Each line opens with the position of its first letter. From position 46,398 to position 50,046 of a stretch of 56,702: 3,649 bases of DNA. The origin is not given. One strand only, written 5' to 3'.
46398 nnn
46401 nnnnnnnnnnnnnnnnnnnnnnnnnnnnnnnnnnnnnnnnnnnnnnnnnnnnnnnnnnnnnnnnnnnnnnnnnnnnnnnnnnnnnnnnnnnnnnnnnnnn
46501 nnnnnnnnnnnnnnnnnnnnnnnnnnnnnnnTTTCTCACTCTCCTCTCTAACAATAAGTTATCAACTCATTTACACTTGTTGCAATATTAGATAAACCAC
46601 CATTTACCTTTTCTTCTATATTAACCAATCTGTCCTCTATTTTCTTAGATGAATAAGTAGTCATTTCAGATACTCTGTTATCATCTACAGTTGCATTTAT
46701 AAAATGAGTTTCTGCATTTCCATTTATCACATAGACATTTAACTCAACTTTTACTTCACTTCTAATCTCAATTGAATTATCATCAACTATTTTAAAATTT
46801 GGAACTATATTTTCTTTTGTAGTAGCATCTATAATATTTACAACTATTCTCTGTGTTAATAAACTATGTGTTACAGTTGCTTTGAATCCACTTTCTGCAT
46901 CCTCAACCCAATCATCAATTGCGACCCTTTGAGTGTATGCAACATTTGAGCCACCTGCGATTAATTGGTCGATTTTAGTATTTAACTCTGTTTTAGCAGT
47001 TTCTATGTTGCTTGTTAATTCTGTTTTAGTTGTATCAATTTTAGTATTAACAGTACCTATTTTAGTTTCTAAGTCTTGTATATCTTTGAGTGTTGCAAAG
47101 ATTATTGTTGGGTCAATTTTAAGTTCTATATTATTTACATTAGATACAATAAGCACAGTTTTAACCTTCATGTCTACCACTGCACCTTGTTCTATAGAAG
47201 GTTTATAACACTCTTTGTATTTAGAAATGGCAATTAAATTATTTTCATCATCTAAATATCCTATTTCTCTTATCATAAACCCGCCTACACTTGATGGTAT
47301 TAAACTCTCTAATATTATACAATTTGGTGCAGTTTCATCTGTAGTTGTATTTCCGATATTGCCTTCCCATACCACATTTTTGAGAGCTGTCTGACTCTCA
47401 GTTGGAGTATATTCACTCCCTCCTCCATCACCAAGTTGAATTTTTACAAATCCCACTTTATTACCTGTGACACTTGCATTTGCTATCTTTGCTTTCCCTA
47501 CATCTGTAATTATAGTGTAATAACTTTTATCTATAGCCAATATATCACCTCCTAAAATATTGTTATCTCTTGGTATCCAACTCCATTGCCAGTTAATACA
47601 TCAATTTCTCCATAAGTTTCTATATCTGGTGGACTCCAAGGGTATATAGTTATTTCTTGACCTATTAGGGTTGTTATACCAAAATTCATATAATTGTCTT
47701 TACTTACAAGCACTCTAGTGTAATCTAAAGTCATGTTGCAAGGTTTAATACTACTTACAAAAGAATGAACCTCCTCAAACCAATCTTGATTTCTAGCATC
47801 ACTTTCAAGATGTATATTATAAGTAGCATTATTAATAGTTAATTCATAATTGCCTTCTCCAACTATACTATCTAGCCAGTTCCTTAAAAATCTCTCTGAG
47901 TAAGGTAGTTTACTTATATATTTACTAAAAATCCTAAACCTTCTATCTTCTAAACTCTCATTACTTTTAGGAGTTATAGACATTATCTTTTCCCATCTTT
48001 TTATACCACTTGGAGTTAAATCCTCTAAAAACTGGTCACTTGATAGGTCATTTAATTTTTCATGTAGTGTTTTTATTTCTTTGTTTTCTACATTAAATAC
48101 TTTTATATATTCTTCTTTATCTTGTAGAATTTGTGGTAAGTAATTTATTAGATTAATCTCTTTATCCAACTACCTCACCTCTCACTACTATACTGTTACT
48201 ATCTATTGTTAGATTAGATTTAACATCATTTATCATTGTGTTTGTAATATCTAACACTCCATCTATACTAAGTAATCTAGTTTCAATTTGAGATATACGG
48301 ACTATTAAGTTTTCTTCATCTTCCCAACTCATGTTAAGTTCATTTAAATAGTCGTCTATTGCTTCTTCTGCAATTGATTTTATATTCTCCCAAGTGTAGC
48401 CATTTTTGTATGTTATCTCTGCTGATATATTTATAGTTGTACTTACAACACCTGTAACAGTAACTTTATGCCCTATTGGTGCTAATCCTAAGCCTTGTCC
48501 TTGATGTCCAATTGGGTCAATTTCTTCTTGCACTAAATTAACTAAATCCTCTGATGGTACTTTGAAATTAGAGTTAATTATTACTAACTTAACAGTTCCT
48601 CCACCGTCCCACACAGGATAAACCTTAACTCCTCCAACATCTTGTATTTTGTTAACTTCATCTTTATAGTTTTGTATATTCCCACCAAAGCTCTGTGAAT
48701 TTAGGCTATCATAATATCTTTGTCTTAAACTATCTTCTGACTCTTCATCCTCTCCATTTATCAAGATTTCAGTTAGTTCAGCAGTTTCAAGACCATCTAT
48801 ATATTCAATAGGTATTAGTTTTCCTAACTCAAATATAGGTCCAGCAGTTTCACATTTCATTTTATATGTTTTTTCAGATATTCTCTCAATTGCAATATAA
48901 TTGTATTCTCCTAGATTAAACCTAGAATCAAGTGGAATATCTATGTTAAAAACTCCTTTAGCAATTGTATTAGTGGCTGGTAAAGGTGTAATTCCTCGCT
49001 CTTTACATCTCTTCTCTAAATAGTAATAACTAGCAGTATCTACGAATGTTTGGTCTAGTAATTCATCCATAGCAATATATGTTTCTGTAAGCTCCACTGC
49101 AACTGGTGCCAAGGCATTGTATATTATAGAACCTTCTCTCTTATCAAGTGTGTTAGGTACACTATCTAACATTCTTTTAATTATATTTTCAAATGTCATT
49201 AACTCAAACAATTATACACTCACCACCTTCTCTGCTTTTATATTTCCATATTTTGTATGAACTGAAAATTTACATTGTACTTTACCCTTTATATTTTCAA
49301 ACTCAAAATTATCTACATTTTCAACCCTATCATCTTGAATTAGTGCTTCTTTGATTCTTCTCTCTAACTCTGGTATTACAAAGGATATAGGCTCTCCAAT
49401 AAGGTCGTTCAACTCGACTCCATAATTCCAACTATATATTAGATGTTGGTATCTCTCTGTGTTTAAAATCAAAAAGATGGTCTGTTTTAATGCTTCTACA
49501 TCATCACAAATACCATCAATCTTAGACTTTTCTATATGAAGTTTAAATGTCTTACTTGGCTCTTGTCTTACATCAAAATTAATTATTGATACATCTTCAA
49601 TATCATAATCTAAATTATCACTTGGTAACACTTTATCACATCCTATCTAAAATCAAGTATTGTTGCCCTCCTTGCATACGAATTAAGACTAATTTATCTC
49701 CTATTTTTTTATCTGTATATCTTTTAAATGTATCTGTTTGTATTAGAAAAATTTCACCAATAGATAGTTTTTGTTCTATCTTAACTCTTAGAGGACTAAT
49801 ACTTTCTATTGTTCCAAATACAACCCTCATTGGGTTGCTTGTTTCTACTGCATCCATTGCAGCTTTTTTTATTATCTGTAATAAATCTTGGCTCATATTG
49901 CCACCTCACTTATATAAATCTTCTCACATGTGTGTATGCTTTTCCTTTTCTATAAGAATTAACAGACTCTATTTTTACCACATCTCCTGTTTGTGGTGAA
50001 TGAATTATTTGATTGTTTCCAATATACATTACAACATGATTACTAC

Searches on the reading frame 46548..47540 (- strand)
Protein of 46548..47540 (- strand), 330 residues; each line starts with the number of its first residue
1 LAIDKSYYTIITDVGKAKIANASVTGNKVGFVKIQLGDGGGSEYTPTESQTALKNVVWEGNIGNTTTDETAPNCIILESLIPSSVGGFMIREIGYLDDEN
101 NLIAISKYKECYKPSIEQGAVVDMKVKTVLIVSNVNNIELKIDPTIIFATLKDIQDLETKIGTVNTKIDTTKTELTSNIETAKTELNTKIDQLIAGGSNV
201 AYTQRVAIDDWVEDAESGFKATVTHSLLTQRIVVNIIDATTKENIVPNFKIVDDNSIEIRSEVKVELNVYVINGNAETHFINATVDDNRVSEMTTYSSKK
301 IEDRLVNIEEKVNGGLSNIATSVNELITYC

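Call 39: search_protein_families(library=pfam, proteins=[window:46548-47540:-], max_evalue=0.001)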
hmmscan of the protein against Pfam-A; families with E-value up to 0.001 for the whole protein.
window:46548-47540:- (330 aa): 1 family
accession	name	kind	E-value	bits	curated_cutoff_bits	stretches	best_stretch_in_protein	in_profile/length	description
PF12571.13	Phage_tail_fib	-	6.4e-55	185.7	23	1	5-151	3-149/150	Phage tail-collar fibre protein, N-terminal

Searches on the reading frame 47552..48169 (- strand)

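Call 3: search_protein_families(library=pfam, proteins=[window:47552-48169:-], max_evalue=0.01)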
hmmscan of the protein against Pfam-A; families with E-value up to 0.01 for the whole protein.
window:47552-48169:- (205 aa): 1 family
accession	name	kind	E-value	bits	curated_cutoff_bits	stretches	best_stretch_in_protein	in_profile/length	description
PF10076.14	Phage_Mu_Gp48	-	3.2e-42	144.3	37.4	1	6-147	2-148/150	Bacteriophage Mu-like, Gp48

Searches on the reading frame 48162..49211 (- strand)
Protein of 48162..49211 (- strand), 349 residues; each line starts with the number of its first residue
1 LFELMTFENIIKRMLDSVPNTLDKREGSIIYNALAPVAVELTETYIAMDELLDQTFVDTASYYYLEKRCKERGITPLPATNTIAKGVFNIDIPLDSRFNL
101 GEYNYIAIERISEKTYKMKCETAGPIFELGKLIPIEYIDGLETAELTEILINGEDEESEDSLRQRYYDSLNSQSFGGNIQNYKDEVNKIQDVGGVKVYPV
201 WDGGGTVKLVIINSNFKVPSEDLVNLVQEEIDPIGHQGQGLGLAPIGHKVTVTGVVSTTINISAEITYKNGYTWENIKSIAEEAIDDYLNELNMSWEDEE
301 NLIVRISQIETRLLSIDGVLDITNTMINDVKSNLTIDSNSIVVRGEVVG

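Call 3: search_protein_families(library=pfam, proteins=[window:48162-49211:-], max_evalue=0.01)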
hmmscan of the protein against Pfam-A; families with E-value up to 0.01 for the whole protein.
window:48162-49211:- (349 aa): 1 family
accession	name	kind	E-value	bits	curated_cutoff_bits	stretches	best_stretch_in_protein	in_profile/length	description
PF04865.19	Baseplate_J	-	3.1e-52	177.8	21.1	1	64-310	4-253/255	Baseplate J-like protein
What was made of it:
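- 48162..49211 (-): Context: Baseplate J / triplex (TRI-2) wedge protein. In the diffocin its wing domains dock the hydrolase lobes before contraction. Pfam Baseplate_J, E 3.1e-52 (call 3).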

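Call 63: search_solved_structures(query=window:48162-49211:-, max_evalue=0.01)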
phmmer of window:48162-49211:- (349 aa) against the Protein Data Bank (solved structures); distinct sequences matched with E-value up to 0.01: 4.
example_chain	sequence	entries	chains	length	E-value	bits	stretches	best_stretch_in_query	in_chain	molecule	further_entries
8v3w_E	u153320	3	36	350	1.5e-23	87.2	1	2-341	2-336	TRI-2 (CD1371)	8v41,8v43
9g8s_C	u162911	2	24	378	2.9e-23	86.2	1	9-348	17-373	Baseplate J family protein | gp65 - Triplex 1a protein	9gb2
9ndy_H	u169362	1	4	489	5e-05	26.3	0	120-190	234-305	Wedge protein 2 (gp023)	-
9euf_C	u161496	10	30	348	0.0044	19.9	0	152-347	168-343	Baseplate component | ORF62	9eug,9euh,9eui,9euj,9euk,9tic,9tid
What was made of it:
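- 48162..49211 (-): PDB 8v3w_E, TRI-2 CD1371, E 1.5e-23 (call 63).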

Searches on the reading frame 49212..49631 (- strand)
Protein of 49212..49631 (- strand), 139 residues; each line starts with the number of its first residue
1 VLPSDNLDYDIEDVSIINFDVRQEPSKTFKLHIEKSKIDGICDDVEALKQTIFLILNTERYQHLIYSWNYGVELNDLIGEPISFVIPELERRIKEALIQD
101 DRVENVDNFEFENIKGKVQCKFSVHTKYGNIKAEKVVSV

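Call 3: search_protein_families(library=pfam, proteins=[window:49212-49631:-], max_evalue=0.01)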
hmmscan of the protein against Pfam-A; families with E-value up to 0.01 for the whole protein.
window:49212-49631:- (139 aa): 1 family
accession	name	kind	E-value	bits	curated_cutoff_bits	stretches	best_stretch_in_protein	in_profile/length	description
PF10934.14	Sheath_initiator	-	4.1e-33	114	32.9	1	33-124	5-104/104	Contractile injection system sheath initiator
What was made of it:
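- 49212..49631 (-): Context: sheath initiator. Pfam PF10934, E 4.1e-33 (call 3).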

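Call 62: search_solved_structures(query=window:49212-49631:-, max_evalue=0.01)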
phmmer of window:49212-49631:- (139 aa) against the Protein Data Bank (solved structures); distinct sequences matched with E-value up to 0.01: 3.
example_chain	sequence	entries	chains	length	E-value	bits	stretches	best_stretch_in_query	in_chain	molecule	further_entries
8v3w_L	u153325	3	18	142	2.4e-09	40.4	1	41-131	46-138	Sheath initiator (CD1370)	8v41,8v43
9g8s_m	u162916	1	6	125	1.4e-05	28.3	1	41-117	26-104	XkdS-related protein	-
9gb2_k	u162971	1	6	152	1.8e-05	27.9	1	41-117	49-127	gp64 - Sheath initiator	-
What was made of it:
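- Closest known: Diffocin hub-hydrolase CD1368. Same: Same neighbouring genes: tube initiator, spike, sheath initiator, TRI-2 (calls 3, 62, 63).
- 49212..49631 (-): PDB 8v3w_L, CD1370, E 2.4e-09 (call 62).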

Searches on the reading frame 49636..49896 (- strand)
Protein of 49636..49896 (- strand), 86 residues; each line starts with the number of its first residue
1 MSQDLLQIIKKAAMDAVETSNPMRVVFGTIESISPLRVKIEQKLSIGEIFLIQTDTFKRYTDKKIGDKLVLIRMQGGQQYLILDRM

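Call 3: search_protein_families(library=pfam, proteins=[window:49636-49896:-], max_evalue=0.01)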
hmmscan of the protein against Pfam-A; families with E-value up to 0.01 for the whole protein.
window:49636-49896:- (86 aa): 1 family
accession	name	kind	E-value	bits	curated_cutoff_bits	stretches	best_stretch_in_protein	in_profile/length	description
PF10844.13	DUF2577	-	2.2e-17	63.6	22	2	9-61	1-53/96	Protein of unknown function (DUF2577)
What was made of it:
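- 49636..49896 (-): Context: DUF2577 protein, the predicted central spike/needle tip enclosed by the hub trimer. Pfam DUF2577, E 2.2e-17 (call 3).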

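Call 61: search_solved_structures(query=window:49636-49896:-, max_evalue=0.01)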
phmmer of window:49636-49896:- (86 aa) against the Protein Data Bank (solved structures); distinct sequences matched with E-value up to 0.01: 0.
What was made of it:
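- Tried and rejected: PDB search with the DUF2577 spike protein (call 61).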
